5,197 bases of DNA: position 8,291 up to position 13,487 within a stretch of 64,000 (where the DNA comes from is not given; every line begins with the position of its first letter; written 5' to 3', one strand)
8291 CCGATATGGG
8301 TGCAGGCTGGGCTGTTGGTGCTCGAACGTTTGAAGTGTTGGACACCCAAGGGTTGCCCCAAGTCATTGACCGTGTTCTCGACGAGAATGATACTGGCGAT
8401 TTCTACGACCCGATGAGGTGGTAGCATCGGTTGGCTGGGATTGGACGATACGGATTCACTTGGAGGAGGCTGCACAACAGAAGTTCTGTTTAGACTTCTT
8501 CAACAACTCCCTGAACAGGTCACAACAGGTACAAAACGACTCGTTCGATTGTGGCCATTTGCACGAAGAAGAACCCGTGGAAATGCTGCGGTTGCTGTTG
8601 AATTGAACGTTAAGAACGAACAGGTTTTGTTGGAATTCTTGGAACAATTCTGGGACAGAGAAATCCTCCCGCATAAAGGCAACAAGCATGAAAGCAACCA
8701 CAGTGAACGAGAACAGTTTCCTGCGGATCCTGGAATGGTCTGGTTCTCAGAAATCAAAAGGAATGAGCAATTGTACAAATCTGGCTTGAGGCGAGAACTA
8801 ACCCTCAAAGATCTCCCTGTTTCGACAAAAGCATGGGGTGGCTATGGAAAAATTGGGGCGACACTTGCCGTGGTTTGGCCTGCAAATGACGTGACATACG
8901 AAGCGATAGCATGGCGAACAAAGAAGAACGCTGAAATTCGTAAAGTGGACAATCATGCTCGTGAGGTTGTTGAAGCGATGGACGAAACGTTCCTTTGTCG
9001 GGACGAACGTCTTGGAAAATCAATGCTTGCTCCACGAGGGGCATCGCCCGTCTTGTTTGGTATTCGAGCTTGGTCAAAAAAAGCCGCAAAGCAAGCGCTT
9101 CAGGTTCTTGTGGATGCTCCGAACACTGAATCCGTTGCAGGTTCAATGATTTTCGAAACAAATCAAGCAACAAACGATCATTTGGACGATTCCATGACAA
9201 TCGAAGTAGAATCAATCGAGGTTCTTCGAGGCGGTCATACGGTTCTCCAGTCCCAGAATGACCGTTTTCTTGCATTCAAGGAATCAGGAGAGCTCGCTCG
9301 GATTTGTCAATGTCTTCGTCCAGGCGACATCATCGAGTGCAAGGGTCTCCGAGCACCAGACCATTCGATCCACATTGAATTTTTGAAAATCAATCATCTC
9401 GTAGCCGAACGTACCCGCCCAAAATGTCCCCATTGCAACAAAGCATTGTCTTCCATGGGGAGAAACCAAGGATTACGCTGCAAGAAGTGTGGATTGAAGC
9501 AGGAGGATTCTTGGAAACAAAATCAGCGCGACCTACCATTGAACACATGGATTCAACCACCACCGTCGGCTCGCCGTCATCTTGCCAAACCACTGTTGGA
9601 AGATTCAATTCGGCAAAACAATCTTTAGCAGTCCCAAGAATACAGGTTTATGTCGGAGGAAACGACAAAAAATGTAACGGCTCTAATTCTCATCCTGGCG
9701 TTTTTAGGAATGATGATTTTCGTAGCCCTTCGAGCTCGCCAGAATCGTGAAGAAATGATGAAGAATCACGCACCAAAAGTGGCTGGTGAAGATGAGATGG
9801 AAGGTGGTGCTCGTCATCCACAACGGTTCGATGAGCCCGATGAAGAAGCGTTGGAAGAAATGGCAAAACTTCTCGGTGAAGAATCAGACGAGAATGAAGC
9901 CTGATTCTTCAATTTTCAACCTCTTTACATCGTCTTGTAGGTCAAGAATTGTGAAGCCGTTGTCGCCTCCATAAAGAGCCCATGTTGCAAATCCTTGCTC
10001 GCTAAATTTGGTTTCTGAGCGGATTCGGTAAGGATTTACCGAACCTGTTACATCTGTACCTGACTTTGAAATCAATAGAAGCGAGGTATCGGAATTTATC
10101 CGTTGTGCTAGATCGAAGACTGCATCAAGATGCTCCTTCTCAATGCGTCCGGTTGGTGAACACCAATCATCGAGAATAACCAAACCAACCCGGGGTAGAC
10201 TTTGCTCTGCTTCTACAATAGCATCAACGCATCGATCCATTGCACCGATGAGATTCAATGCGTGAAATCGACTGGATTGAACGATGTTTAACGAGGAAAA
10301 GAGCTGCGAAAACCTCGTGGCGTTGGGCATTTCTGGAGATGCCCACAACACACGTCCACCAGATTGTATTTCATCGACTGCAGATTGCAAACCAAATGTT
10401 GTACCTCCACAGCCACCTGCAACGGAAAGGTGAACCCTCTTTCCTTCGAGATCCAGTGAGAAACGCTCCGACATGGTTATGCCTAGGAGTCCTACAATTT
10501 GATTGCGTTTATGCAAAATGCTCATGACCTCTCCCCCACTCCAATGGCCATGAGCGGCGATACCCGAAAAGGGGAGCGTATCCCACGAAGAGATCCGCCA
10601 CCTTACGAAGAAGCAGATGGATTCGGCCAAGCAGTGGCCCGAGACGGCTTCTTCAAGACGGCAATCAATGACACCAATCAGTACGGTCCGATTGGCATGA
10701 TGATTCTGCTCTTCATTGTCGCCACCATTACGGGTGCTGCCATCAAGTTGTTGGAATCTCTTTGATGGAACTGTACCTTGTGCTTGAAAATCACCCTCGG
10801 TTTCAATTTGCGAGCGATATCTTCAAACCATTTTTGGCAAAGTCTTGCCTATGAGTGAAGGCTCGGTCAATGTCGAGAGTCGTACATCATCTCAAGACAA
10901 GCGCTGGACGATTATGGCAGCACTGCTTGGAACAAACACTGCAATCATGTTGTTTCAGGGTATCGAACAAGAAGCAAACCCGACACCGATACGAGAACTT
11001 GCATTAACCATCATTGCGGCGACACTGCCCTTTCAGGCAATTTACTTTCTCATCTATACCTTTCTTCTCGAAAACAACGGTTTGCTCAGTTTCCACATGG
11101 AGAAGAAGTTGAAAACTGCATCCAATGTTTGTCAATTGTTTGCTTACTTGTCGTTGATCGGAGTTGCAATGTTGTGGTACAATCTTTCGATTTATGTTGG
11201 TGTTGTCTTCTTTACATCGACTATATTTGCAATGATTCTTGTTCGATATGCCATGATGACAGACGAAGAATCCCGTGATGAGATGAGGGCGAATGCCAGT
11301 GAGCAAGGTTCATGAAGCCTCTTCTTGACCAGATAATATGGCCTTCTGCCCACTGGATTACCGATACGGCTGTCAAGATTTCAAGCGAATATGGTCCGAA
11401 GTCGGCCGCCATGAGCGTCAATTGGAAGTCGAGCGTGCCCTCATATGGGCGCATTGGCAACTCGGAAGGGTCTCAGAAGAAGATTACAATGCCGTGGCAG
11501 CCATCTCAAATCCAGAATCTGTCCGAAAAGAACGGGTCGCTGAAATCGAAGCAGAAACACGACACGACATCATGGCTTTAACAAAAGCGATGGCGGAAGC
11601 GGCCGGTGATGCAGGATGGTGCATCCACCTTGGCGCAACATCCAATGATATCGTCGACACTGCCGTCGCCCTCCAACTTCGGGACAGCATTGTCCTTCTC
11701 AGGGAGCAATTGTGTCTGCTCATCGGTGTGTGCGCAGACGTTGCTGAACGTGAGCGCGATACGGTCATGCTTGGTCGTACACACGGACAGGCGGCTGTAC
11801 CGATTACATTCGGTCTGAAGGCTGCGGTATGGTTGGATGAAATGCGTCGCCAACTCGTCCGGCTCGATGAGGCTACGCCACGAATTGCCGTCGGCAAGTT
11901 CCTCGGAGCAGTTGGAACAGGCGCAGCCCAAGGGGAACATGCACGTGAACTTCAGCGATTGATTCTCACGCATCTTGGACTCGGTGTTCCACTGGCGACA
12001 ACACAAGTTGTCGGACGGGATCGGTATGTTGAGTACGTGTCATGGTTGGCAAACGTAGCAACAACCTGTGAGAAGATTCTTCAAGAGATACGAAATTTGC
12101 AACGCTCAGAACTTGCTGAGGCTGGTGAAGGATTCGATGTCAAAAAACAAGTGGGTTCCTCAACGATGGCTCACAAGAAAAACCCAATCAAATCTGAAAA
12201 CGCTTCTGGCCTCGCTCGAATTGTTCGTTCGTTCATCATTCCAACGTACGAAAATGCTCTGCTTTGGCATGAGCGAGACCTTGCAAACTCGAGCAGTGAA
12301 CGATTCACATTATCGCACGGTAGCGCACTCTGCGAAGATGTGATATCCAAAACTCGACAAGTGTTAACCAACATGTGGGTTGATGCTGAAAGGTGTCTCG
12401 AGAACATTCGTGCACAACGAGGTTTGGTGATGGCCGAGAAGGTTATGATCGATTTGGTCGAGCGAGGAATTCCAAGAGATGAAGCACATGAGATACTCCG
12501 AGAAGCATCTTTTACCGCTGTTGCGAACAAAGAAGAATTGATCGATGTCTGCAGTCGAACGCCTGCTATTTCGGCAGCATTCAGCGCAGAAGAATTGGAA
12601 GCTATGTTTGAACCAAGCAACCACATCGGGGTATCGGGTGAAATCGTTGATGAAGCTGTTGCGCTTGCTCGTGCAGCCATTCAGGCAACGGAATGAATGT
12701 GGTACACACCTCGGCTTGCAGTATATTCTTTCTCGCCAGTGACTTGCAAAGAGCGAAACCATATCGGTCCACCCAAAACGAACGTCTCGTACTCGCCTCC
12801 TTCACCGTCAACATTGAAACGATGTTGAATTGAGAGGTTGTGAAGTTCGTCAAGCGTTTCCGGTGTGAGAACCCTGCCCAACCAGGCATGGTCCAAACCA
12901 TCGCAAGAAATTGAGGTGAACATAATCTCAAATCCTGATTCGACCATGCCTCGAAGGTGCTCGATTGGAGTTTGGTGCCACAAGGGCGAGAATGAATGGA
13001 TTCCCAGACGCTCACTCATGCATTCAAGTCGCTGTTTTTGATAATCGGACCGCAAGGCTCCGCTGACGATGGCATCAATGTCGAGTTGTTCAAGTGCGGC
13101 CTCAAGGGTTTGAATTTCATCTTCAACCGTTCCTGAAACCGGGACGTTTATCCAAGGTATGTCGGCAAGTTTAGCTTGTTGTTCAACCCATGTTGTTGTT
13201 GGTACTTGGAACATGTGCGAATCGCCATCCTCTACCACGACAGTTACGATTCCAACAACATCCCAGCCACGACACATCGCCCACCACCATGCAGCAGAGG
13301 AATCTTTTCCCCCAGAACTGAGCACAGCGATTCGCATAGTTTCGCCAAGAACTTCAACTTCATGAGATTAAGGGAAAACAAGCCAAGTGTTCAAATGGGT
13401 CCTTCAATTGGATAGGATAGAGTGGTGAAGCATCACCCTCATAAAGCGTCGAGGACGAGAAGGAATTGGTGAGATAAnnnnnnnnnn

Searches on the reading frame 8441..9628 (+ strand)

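Call 56: search_protein_families(library=pfam, proteins=[window:8441-9628:+], max_evalue=0.00001)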
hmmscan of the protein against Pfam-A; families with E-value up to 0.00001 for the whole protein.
window:8441-9628:+ (395 aa): 3 families
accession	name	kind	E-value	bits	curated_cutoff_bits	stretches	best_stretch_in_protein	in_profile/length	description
PF08489.16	TiaS_FLD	-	7.5e-17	62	21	1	135-247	2-116/116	TiaS FLD domain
PF22641.2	TiaS_TCKD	-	7.2e-15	55.7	27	1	1-124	4-139/156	TiaS TCKD domain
PF23783.1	Zn_ribbon_TiaS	-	8.2e-10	38.7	27.3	1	327-357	2-32/41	TiaS C-terminal zinc ribbon domain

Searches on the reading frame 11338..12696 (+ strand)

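Call 56: search_protein_families(library=pfam, proteins=[window:11338-12696:+], max_evalue=0.00001)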
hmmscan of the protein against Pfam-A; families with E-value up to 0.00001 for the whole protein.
window:11338-12696:+ (452 aa): 2 families
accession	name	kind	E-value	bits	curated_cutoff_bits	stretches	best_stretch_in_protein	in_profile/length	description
PF00206.25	Lyase_1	-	8.2e-50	170.4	27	1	31-295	31-309/312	Lyase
PF10397.14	ADSL_C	-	1.2e-19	70.9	32.7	1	362-439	1-78/79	Adenylosuccinate lyase C-terminus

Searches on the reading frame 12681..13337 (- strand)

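Call 56: search_protein_families(library=pfam, proteins=[window:12681-13337:-], max_evalue=0.00001)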
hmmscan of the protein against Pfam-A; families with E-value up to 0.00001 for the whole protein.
window:12681-13337:- (218 aa): 1 family
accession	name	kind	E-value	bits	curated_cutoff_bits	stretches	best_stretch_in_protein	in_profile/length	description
PF01902.24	Diphthami_syn_2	-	5.1e-53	180.3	23.2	1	1-215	1-215/219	Diphthamide synthase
